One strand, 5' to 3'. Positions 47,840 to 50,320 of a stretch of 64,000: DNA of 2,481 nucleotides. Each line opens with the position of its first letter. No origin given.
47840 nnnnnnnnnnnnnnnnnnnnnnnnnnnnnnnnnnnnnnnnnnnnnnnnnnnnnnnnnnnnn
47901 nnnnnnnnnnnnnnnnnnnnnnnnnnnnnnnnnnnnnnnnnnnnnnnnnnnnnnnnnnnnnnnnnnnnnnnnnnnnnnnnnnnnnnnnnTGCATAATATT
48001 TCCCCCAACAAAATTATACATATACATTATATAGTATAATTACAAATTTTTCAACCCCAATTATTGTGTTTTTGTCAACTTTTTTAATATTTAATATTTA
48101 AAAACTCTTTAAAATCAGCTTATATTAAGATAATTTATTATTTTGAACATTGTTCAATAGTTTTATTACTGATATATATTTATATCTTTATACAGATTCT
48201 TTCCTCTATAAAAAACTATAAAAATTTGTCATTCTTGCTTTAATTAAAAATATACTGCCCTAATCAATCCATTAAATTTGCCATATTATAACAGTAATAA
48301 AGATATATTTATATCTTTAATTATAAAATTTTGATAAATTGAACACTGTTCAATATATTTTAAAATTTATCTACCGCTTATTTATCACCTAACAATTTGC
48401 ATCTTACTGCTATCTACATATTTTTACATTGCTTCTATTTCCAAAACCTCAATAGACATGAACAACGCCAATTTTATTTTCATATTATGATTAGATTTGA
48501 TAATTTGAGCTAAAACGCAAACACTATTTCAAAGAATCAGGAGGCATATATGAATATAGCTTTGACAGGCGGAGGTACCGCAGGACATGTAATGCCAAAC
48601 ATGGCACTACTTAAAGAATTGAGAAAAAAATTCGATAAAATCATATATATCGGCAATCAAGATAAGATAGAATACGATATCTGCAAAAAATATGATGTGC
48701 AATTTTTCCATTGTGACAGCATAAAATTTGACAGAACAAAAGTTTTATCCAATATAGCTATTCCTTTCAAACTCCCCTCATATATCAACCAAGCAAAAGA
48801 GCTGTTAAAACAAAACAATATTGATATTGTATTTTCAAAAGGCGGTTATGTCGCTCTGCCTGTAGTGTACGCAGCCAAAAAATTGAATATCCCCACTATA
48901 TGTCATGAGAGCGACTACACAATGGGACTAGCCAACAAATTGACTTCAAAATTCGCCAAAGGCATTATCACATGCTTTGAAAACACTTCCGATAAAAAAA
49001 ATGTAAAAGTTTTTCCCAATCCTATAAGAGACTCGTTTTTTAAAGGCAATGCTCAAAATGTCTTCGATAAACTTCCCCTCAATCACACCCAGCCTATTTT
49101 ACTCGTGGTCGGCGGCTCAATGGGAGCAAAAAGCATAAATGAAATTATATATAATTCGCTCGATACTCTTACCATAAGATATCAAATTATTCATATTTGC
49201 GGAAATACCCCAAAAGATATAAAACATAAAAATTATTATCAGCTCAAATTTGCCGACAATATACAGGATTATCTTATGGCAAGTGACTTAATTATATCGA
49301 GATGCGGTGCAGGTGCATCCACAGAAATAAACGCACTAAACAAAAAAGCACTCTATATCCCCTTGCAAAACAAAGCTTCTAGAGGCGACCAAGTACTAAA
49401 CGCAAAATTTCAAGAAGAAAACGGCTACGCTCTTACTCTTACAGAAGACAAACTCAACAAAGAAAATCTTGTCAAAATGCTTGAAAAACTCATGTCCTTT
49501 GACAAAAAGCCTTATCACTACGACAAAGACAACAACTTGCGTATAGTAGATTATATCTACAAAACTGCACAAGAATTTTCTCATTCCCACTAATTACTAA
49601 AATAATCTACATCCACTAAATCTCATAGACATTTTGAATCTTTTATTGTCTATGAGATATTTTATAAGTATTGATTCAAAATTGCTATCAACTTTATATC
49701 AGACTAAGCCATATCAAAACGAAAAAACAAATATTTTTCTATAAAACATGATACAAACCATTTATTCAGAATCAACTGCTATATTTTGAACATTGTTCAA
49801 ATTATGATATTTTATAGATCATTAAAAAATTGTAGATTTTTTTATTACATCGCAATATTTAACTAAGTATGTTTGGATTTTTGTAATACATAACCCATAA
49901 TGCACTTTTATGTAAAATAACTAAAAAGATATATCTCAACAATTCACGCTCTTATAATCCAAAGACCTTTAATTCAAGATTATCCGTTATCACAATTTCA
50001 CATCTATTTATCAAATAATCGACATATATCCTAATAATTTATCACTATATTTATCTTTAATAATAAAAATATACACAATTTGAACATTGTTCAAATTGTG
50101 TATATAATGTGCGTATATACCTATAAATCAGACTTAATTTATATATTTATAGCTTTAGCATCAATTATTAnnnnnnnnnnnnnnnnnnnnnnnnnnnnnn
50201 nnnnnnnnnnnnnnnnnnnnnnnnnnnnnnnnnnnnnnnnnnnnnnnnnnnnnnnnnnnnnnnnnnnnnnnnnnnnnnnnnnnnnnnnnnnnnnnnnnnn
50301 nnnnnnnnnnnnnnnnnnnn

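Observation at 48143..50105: Four copies of a 15-bp 7-1-7 palindrome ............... confined to the two long intergenic regions flanking murG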

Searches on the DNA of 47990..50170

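Call 65: search_rna_families(source=window, start=47990, end=50170, threshold=evalue, max_evalue=1)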
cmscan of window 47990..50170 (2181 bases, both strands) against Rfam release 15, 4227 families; matches with E-value up to 1: 5.
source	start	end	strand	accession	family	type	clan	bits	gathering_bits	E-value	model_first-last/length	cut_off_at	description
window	50061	50108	-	RF03709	MIR1878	Gene; miRNA;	-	22.4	70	0.41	1-100/100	no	MIR1878 microRNA precursor family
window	50069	50105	-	RF04176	mir-3149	Gene; miRNA;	-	22.3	100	0.43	1-83/83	no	mir-3149 microRNA precursor family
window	50069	50105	+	RF03818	MIR7994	Gene; miRNA;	-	21.9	100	0.45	26-63/90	no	MIR7994 microRNA precursor family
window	50064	50113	+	RF03709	MIR1878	Gene; miRNA;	-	21.8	70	0.6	1-100/100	no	MIR1878 microRNA precursor family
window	50069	50105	-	RF03818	MIR7994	Gene; miRNA;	-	21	100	0.77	26-63/90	no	MIR7994 microRNA precursor family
